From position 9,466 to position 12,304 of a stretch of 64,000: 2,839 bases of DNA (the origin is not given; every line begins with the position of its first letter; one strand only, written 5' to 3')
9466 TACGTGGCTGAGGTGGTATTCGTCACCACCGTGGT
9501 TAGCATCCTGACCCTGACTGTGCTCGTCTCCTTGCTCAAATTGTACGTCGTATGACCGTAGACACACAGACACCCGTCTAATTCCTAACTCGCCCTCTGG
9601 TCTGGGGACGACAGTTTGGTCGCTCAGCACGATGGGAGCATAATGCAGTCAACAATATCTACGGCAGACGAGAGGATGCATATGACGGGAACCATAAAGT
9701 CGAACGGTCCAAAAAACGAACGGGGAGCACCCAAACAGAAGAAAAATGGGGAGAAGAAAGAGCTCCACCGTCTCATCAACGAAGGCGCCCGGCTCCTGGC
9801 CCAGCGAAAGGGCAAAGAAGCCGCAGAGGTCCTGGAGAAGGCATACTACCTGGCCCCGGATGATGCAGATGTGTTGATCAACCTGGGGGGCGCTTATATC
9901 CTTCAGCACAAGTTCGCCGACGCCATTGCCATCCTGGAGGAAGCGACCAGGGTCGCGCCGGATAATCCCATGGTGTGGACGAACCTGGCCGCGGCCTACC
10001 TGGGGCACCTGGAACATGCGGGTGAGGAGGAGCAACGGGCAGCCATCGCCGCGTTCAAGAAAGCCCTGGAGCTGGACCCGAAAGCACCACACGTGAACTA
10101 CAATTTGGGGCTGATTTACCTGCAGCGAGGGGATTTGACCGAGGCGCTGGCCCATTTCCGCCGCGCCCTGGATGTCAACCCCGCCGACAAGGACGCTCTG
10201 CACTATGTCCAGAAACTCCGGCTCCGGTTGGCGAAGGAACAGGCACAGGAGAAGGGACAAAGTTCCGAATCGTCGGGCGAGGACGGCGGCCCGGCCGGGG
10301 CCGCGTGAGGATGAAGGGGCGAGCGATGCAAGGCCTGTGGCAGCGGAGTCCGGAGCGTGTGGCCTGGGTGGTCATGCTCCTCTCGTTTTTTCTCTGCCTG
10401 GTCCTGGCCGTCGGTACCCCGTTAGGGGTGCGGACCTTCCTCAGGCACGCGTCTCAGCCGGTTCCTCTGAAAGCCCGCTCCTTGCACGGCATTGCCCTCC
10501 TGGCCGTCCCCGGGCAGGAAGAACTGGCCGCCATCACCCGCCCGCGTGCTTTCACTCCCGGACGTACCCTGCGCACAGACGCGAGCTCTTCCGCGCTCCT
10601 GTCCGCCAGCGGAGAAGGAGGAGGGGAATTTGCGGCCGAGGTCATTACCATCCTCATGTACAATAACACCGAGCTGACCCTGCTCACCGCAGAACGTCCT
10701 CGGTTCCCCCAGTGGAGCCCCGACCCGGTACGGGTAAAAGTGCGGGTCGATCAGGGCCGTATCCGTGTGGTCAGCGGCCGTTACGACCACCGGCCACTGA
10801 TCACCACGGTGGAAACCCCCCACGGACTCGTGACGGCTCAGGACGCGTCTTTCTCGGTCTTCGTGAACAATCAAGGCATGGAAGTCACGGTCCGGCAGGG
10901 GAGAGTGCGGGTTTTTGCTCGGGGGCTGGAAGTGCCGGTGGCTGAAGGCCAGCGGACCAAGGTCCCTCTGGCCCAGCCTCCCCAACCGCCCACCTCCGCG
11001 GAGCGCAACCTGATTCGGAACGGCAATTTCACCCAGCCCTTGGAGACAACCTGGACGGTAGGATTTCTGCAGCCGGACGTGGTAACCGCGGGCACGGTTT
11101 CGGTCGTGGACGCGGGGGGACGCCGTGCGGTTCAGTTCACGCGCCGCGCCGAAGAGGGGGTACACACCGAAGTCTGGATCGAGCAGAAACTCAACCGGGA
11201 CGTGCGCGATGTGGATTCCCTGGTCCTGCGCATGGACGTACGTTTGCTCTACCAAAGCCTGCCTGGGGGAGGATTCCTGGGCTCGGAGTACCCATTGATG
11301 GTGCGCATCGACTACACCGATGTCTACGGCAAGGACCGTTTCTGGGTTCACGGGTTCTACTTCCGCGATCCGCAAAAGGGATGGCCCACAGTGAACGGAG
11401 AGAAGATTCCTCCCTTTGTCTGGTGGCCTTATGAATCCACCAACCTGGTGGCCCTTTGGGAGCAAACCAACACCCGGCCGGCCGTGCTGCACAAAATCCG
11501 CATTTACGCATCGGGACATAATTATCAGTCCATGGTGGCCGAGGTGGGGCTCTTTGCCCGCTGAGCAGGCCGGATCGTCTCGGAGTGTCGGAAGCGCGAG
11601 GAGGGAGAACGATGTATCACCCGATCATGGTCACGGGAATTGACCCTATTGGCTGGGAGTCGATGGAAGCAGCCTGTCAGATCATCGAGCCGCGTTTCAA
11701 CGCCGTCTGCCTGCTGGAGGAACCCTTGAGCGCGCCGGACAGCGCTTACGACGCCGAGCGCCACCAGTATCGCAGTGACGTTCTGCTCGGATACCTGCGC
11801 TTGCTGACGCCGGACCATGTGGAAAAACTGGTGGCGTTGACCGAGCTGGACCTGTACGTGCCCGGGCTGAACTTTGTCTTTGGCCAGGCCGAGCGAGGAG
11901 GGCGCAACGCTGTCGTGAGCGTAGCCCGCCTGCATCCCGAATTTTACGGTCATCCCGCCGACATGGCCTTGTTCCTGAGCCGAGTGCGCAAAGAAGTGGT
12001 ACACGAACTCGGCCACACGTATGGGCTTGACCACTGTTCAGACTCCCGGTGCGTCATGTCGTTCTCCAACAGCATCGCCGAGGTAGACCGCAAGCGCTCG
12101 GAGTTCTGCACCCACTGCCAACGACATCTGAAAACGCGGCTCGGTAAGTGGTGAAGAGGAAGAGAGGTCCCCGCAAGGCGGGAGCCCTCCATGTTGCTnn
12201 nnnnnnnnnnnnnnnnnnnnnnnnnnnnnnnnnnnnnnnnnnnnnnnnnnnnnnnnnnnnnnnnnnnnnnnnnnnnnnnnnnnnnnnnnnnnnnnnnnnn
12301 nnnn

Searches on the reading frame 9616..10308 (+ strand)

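Call 4: search_protein_families(library=pfam, proteins=[window:9616-10308:+], max_evalue=0.01)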
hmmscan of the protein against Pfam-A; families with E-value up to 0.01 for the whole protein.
window:9616-10308:+ (230 aa): 26 families (the best 25 are shown)
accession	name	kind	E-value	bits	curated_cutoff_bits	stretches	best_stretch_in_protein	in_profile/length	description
PF13414.12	TPR_11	-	8.6e-22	77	26.8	3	142-170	12-40/42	TPR repeat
PF14559.12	TPR_19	-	6.2e-20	71.7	25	2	60-124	1-65/68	Tetratricopeptide repeat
PF07719.23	TPR_2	-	7e-20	69.9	27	2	160-190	3-33/34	Tetratricopeptide repeat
PF00515.34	TPR_1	-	2.8e-19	68.5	27.8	2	162-189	5-32/34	Tetratricopeptide repeat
PF13431.12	TPR_17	-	2.1e-18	65.4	24.4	1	146-178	1-33/34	Tetratricopeptide repeat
PF13181.12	TPR_8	-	1.2e-17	62.9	25.7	1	159-190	2-33/34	Tetratricopeptide repeat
PF13432.12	TPR_16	-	4.1e-17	62.7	32.7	3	141-189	14-62/65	Tetratricopeptide repeat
PF13428.12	TPR_14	-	1.4e-15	56.6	23.5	2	161-196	4-39/44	Tetratricopeptide repeat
PF13424.12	TPR_12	-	8.6e-12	45.5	30.1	2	161-187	6-32/77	Tetratricopeptide repeat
PF13371.12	TPR_9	-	1.1e-11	45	35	2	134-194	5-65/73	Tetratricopeptide repeat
PF23914.1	TPR_CcmH_CycH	-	3.8e-11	43.5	42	1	61-128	61-131/158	Cytochrome c-type biogenesis protein H TPR domain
PF13176.12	TPR_7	-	3.9e-08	33.2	27.9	1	162-193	3-34/36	Tetratricopeptide repeat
PF12895.13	ANAPC3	-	7.9e-07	29.7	27.2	0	140-190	5-54/82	Anaphase-promoting complex, cyclosome, subunit 3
PF13374.12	TPR_10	-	1.9e-06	28.1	27.5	1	163-187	7-31/42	Tetratricopeptide repeat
PF13174.12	TPR_6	-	1.1e-05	26.2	26.3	0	162-189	4-31/33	Tetratricopeptide repeat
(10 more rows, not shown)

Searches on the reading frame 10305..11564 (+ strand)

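Call 4: search_protein_families(library=pfam, proteins=[window:10305-11564:+], max_evalue=0.01)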
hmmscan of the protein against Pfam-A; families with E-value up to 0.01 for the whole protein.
window:10305-11564:+ (419 aa): 1 family
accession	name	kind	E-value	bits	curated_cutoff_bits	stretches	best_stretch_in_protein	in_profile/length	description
PF04773.18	FecR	-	1.6e-05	25.7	24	1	143-202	40-97/97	FecR protein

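Call 6: search_protein_families(library=ncbifam, proteins=[window:10305-11564:+], max_evalue=0.01)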
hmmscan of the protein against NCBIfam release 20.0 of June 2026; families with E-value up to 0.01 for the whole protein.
window:10305-11564:+ (419 aa): 0 families

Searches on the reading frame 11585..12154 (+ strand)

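Call 6: search_protein_families(library=ncbifam, proteins=[window:11585-12154:+], max_evalue=0.01)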
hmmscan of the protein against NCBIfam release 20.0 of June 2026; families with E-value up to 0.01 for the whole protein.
window:11585-12154:+ (189 aa): 3 families
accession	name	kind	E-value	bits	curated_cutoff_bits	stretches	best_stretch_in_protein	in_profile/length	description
NF033823.0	archmetzin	subfamily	4.3e-53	179.7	145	1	24-182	12-170/170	archaemetzincin family Zn-dependent metalloprotease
NF033824.1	Myxo_non_zincin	equivalog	2.1e-30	105.8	250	1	47-183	39-170/174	non-proteolytic archaemetzincin-like protein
NF041905.1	MXAN_2677_2678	equivalog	0.00015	20.9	250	1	134-170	184-220/283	myxosortase-dependent metalloprotease, MXAN_2677/MXAN_2678 family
